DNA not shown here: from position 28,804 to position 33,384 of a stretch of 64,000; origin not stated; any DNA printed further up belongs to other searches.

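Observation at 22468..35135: Private cAMP-CRP circuit wired to the two unusual enzyme loci (candidate integrated system)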

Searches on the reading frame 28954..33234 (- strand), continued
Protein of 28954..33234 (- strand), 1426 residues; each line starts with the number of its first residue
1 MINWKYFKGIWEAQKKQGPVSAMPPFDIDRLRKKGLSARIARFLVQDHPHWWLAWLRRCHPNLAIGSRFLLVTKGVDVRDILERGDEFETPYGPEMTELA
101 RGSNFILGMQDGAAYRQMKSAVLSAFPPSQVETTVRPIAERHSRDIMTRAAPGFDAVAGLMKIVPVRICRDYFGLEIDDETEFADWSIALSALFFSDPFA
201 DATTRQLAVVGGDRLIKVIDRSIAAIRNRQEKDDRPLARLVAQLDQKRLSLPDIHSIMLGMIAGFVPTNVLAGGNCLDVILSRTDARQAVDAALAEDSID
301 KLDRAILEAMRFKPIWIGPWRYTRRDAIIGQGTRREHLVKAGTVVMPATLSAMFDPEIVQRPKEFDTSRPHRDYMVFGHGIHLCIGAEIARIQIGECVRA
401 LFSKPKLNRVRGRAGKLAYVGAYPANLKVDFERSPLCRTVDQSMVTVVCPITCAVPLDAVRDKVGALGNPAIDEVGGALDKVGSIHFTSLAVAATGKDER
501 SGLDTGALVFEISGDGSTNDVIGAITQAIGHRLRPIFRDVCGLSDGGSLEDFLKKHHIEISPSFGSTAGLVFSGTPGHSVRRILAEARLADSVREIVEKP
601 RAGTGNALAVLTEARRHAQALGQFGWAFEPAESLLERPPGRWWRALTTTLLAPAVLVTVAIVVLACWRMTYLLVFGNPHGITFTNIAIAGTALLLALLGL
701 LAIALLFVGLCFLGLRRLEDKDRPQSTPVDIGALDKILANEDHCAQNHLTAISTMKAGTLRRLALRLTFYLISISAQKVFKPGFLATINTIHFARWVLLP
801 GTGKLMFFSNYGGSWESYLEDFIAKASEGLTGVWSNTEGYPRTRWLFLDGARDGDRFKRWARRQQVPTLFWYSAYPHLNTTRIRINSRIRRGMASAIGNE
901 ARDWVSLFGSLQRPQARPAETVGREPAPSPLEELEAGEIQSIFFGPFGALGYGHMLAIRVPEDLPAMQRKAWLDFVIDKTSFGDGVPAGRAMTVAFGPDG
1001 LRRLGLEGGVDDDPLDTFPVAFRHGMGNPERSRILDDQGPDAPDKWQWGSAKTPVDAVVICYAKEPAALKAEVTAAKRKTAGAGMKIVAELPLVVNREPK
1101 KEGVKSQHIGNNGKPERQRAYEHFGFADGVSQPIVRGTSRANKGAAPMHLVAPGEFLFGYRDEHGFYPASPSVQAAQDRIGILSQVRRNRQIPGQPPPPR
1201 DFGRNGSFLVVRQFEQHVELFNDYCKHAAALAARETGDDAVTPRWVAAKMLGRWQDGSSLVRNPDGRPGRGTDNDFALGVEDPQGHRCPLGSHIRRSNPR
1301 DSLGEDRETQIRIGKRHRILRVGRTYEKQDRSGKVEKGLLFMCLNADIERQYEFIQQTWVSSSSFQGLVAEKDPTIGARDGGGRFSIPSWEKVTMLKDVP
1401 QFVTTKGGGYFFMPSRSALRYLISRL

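Call 14: find_related_loci(query=A1, collection=genome_contigs, flank=10000)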
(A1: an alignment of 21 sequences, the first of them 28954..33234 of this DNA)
Query A1 (1426 aa) in genome_contigs; peptide patterns used: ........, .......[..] (x = any residue, [..] = any of these).
505 stretches matched a pattern; 496 encode a relative of the query (tblastn E <= 1e-3); the best 80 are kept; 80 distinct loci.
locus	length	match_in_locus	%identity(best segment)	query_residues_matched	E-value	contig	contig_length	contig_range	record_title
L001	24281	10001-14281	91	1-1426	0e+0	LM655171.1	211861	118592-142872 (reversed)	Mesorhizobium sp. ORS3324 genome assembly Illumina assembly ORS3324T, scaffold MPLBv1_scaffold3, whole genome shotgun se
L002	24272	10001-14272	91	1-1426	0e+0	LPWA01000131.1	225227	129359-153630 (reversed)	Mesorhizobium loti strain UFLA 01-765 contig_5, whole genome shotgun sequence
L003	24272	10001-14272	89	1-1426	0e+0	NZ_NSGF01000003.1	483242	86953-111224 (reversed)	Mesorhizobium sp. WSM3860 contig_3, whole genome shotgun sequence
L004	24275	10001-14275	91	1-1426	0e+0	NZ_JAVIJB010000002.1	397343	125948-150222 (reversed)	Mesorhizobium captivum strain VK22E VK22E_NODE_2_length_397343_cov_22_489619_pilon, whole genome shotgun sequence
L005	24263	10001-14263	88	1-1426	0e+0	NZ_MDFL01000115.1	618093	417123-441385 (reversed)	Mesorhizobium sp. ORS 3428 contig_3, whole genome shotgun sequence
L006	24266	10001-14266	90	1-1426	0e+0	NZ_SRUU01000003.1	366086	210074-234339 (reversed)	Mesorhizobium sp. M1C.F.Ca.ET.210.01.1.1 NODE_3_length_366086_cov_19.9988, whole genome shotgun sequence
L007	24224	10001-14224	84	1-1426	0e+0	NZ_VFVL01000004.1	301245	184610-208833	Mesorhizobium sp. B2-4-3 contig_4, whole genome shotgun sequence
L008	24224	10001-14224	83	1-1426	0e+0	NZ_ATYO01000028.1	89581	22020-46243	Mesorhizobium sp. WSM3224 YU3DRAFT_scaffold_25.26_C, whole genome shotgun sequence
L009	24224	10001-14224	84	1-1426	0e+0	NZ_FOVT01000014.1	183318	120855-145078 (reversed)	Mesorhizobium sp. NFR06, whole genome shotgun sequence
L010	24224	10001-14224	83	1-1426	0e+0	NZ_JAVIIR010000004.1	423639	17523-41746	Mesorhizobium vachelliae strain VK25A VK25A_NODE_4_length_423639_cov_25_345689_pilon, whole genome shotgun sequence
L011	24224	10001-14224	83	1-1426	0e+0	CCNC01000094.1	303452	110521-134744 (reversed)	Mesorhizobium sp. ORS3359 genome assembly Illumina paired reads assembly ORS3359, contig MPLAv1_Contig_183, whole genome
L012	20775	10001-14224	83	1-1426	0e+0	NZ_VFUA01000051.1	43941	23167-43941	Mesorhizobium sp. B2-7-1 contig_51, whole genome shotgun sequence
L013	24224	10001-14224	83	1-1426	0e+0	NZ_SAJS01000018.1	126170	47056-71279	MAG: Mesorhizobium sp. isolate N.Ca.ET.125.02.1 NODE_18_length_126170_cov_53.058750, whole genome shotgun sequence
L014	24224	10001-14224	83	1-1426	0e+0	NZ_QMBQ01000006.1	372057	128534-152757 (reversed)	Mesorhizobium atlanticum strain CNPSo 3140 scaffold_5, whole genome shotgun sequence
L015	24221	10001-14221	83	1-1426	0e+0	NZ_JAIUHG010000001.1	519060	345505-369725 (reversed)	Mesorhizobium sp. CA8 contig_1, whole genome shotgun sequence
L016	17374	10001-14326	82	1-1426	0e+0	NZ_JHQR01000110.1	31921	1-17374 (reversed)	Mesorhizobium silamurunense strain CCBAU 01550 scaffold111, whole genome shotgun sequence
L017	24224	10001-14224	83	1-1426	0e+0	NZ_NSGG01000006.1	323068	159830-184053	Mesorhizobium sp. WSM3859 contig_6, whole genome shotgun sequence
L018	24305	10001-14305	81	1-1426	0e+0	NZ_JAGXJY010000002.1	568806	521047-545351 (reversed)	Mesorhizobium sp. GbtcB19 B19_2, whole genome shotgun sequence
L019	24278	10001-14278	92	1-1426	0e+0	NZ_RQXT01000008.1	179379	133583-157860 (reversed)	Mesorhizobium tamadayense strain DSM 28320 8, whole genome shotgun sequence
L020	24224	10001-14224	83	1-1426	0e+0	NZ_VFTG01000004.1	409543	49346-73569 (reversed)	Mesorhizobium sp. B4-1-3 contig_4, whole genome shotgun sequence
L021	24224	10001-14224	83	1-1426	0e+0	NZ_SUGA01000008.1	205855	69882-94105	MAG: Mesorhizobium sp. isolate N.Ca.IN.001.09.1 NODE_8_length_205855_cov_11.018377, whole genome shotgun sequence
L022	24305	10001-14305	81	1-1426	0e+0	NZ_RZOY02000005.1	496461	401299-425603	Mesorhizobium sp. M2D.F.Ca.ET.226.01.1.1 NODE_5_length_496461_cov_22.3378, whole genome shotgun sequence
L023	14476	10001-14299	80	1-1426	0e+0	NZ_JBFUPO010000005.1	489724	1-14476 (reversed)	Mesorhizobium sp. RCC_202 NODE_5_length_489724_cov_164.934714, whole genome shotgun sequence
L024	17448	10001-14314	79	1-1426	0e+0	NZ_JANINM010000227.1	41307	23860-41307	MAG: Mesorhizobium sp. isolate Bin.005_Forest NODE_198_length_41307_cov_7.581499, whole genome shotgun sequence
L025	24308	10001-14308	79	1-1426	0e+0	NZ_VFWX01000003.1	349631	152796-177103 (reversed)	Mesorhizobium sp. CU3 NODE_3_length_349631_cov_78.400490, whole genome shotgun sequence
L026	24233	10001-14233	77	1-1426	0e+0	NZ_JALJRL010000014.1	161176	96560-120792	Mesorhizobium sp. Mes31 NODE_14_length_161176_cov_22.1937161176, whole genome shotgun sequence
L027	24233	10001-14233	77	1-1426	0e+0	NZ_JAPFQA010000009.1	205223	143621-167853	Mesorhizobium qingshengii strain Jales19 9, whole genome shotgun sequence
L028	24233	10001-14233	77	1-1426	0e+0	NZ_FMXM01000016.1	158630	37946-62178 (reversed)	Mesorhizobium qingshengii strain CGMCC 1.12097, whole genome shotgun sequence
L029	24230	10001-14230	77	1-1426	0e+0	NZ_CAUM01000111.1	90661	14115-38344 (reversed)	Mesorhizobium metallidurans STM 2683, whole genome shotgun sequence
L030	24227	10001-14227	77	1-1426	0e+0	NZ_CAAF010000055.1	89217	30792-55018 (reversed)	Mesorhizobium sp. STM 4661, whole genome shotgun sequence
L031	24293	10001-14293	78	1-1426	0e+0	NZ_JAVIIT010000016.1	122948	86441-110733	Mesorhizobium australafricanum strain VK9D VK9D_NODE_16_length_122948_cov_34_604978_pilon, whole genome shotgun sequence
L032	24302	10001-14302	77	1-1426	0e+0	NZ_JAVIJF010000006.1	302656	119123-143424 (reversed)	Mesorhizobium montanum strain MSK 1335 MSK_1335_NODE_6_length_302656_cov_37_187995_pilon, whole genome shotgun sequence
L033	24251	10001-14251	76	1-1426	0e+0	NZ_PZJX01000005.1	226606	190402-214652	Mesorhizobium helmanticense strain CSLC115N contig00005, whole genome shotgun sequence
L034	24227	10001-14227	77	1-1426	0e+0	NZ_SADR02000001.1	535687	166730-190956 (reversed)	Mesorhizobium sp. M00.F.Ca.ET.216.01.1.1 NODE_1_length_535687_cov_29.1837, whole genome shotgun sequence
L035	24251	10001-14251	76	1-1426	0e+0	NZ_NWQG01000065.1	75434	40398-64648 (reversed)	Mesorhizobium sanjuanii strain BSA136 contig00065, whole genome shotgun sequence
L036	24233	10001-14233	77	1-1426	0e+0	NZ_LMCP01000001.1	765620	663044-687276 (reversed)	Mesorhizobium sp. Root102 contig_1, whole genome shotgun sequence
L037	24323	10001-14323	74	1-1426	0e+0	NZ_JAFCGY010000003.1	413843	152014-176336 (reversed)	Mesorhizobium caraganae strain LMG 24397 NODE_3_length_413843_cov_17.345276, whole genome shotgun sequence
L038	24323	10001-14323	74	1-1426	0e+0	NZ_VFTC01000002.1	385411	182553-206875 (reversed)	Mesorhizobium sp. WSM4306 NODE_2_length_385411_cov_127.237602, whole genome shotgun sequence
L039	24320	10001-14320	73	1-1426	0e+0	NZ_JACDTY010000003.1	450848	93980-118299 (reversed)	Mesorhizobium neociceri strain CCANP35 NODE_3_length_450848_cov_20.012050, whole genome shotgun sequence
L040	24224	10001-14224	83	1-1426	0e+0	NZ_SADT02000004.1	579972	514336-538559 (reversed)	Mesorhizobium sp. M2E.F.Ca.ET.219.01.1.1 NODE_4_length_579972_cov_16.4957, whole genome shotgun sequence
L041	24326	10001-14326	75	1-1426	0e+0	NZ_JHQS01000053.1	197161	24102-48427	Mesorhizobium amorphae strain CCBAU 01570 scaffold54, whole genome shotgun sequence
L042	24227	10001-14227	73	1-1426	0e+0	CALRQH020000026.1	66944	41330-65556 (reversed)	MAG: Mesorhizobium carmichaelinearum isolate JJ-M6D1-105-2-m1-bin325 genome assembly, contig: JJ-M6D1-105-C129, whole ge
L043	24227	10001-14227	72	1-1426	0e+0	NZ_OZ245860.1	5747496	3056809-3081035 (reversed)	MAG: Mesorhizobium sp. isolate ae925171-fcc8-4610-a4e3-48073542a061 chromosome 1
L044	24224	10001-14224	83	1-1426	0e+0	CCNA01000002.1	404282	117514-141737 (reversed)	Mesorhizobium sp. SOD10 genome assembly STM8789 genome assembly, contig MPLSOD_Contig_10, whole genome shotgun sequence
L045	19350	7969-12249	92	1-1426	0e+0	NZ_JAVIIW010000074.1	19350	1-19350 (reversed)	Mesorhizobium album strain VK24D VK24D_NODE_74_length_19350_cov_27_550652_pilon, whole genome shotgun sequence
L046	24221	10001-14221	83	1-1426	0e+0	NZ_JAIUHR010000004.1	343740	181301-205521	Mesorhizobium sp. CA14 contig_4, whole genome shotgun sequence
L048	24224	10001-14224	74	1-1426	0e+0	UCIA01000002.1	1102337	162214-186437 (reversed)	Rhizobiales bacterium isolate AFS083231 genome assembly, contig: contig_2, whole genome shotgun sequence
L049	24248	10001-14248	76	1-1426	0e+0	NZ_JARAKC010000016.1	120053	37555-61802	Mesorhizobium abyssinicae strain LMG26967 NODE_16_length_120053_cov_25.706936, whole genome shotgun sequence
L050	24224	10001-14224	83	1-1426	0e+0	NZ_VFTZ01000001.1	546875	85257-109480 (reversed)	Mesorhizobium sp. B2-7-2 contig_1, whole genome shotgun sequence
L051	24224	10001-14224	83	1-1426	0e+0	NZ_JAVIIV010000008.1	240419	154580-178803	Mesorhizobium humile strain VK2B VK2B_NODE_8_length_240419_cov_20_581806_pilon, whole genome shotgun sequence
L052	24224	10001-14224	83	1-1426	0e+0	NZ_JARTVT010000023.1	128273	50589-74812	Mesorhizobium sp. WSM4976 contig23, whole genome shotgun sequence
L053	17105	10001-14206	64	1-1426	0e+0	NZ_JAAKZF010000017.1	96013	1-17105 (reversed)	Allomesorhizobium camelthorni strain CCNWXJ 40-4 17, whole genome shotgun sequence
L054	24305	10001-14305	80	1-1426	0e+0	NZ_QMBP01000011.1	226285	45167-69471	Mesorhizobium hawassense strain AC99b scaffold_10, whole genome shotgun sequence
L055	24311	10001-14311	76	1-1426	0e+0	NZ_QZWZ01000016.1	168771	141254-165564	Mesorhizobium waimense strain ICMP19557 NODE_16_length_168771_cov_11.8662, whole genome shotgun sequence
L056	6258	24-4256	64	1-1426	0e+0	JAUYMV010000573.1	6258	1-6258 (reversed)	MAG: Mesorhizobium sp. isolate C3_concoct.bin.48 C3_k141_91251, whole genome shotgun sequence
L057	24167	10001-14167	59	1-1426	0e+0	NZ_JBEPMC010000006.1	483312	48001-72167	Mesorhizobium robiniae strain DSM 100022 Ga0480190_06, whole genome shotgun sequence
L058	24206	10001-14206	64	1-1426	0e+0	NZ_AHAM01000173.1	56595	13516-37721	Mesorhizobium alhagi CCNWXJ12-2 contig181, whole genome shotgun sequence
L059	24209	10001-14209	61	1-1426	0e+0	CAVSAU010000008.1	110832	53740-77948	MAG: uncultured Alphaproteobacteria bacterium isolate MFD05747.bin.2.173 genome assembly, contig: contig_29692, whole ge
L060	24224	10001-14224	83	1-1426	0e+0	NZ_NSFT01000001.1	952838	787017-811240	Mesorhizobium sp. WSM4313 contig_1, whole genome shotgun sequence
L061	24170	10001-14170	57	1-1426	0e+0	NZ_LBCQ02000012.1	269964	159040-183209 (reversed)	Aquamicrobium sp. LC103 LC103_contig12, whole genome shotgun sequence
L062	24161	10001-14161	57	1-1426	0e+0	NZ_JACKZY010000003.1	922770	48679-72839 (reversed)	Nitratireductor sp. B36 NODE_3_length_922770_cov_197.203781, whole genome shotgun sequence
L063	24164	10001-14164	58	1-1426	0e+0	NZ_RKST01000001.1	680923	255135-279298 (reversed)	Borborobacter arsenicus strain CB3 contig1, whole genome shotgun sequence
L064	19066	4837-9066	76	1-1426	0e+0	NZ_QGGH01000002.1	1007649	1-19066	Mesorhizobium loti strain DSM 2626 Ga0215673_102, whole genome shotgun sequence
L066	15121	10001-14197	58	5-1426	0e+0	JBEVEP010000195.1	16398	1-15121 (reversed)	MAG: Mesorhizobium sp. isolate T2R2BO.35.metabat2 T2R2BO.35.metabat2_k133_2582012, whole genome shotgun sequence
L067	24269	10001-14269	90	1-1426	0e+0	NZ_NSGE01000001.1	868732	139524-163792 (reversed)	Mesorhizobium sp. WSM3862 contig_1, whole genome shotgun sequence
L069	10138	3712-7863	58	1-1426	0e+0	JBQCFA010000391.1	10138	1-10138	MAG: Rhizobiaceae bacterium isolate bin167 k141_302618, whole genome shotgun sequence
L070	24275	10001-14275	90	1-1426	0e+0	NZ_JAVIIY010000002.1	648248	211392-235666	Mesorhizobium dulcispinae strain VK23D VK23D_NODE_2_length_648248_cov_27_734991_pilon, whole genome shotgun sequence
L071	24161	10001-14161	57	1-1426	0e+0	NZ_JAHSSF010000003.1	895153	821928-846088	Nitratireductor rhodophyticola strain L1-7-SE L1-7-SE_3, whole genome shotgun sequence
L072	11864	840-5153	79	1-1426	0e+0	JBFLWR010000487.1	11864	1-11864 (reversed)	MAG: Pseudomonadota bacterium isolate MAG037 MAG037_487, whole genome shotgun sequence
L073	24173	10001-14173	57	1-1426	0e+0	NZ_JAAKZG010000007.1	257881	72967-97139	Mesorhizobium zhangyense strain CGMCC 1.15528 7, whole genome shotgun sequence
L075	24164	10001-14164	54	1-1426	0e+0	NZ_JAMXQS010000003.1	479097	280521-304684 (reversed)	Mesorhizobium liriopis strain RP14(2022) contig3, whole genome shotgun sequence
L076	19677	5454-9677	83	1-1426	0e+0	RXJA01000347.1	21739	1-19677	MAG: Hyphomicrobiales bacterium isolate AWTP1-3 sample_37_scaffold_476, whole genome shotgun sequence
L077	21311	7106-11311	64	1-1426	0e+0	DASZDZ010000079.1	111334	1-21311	MAG TPA_asm: Pseudaminobacter sp. isolate SMAG_U6481 k141_409288, whole genome shotgun sequence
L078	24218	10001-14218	83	1-1426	0e+0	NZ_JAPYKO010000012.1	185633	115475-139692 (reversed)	Mesorhizobium argentiipisi strain Cs1330R2N1 contig00012, whole genome shotgun sequence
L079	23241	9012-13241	52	5-1426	0e+0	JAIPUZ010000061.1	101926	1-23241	MAG: Mesorhizobium sp. isolate bin 2 all_Scaff02341, whole genome shotgun sequence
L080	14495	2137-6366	52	5-1426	0e+0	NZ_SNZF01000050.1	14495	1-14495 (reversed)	Aquamicrobium defluvii strain DSM 11603 Ga0244524_150, whole genome shotgun sequence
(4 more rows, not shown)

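Call 36: find_encoding_contigs(protein=P0109, flank=6000, max_places=3)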
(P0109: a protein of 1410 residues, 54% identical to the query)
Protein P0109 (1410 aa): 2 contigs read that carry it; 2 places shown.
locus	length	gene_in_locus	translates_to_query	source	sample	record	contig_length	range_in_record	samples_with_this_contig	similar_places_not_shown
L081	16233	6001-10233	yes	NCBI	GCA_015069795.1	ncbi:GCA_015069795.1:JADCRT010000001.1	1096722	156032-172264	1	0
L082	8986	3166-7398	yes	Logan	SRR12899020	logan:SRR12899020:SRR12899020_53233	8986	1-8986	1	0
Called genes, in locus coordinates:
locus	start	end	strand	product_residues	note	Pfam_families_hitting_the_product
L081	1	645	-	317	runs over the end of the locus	PF00892:EamA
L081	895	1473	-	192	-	PF03358:FMN_red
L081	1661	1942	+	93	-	PF01638:HxlR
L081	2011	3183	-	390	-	PF01070:FMN_dh, PF03060:NMO (weak), PF01645:Glu_synthase (weak)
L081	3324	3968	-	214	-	PF01810:LysE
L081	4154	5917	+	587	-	PF00211:Guanylate_cyc (weak), PF00515:TPR_1 (faint), PF07719:TPR_2 (faint), PF13428:TPR_14 (faint), PF14559:TPR_19 (faint)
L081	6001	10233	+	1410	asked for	PF00067:p450, PF20628:Dyp_perox_C (faint)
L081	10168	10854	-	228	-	PF00027:cNMP_binding, PF13545:HTH_Crp_2, PF12802:MarR_2 (weak), PF00325:Crp (weak)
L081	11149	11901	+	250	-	PF00730:HhH-GPD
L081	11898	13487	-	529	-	PF00009:GTP_EFTU, PF01926:MMR_HSR1 (weak), PF22042:EF-G_D2, PF03144:GTP_EFTU_D2, PF16658:RF3_C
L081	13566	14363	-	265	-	PF13230:GATase_4, PF13522:GATase_6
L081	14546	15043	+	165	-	PF00692:dUTPase, PF22769:DCD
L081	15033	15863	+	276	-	PF13714:PEP_mutase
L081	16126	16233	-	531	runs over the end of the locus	PF02776:TPP_enzyme_N, PF00205:TPP_enzyme_M, PF02775:TPP_enzyme_C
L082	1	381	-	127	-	?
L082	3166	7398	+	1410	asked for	PF00067:p450, PF20628:Dyp_perox_C (faint)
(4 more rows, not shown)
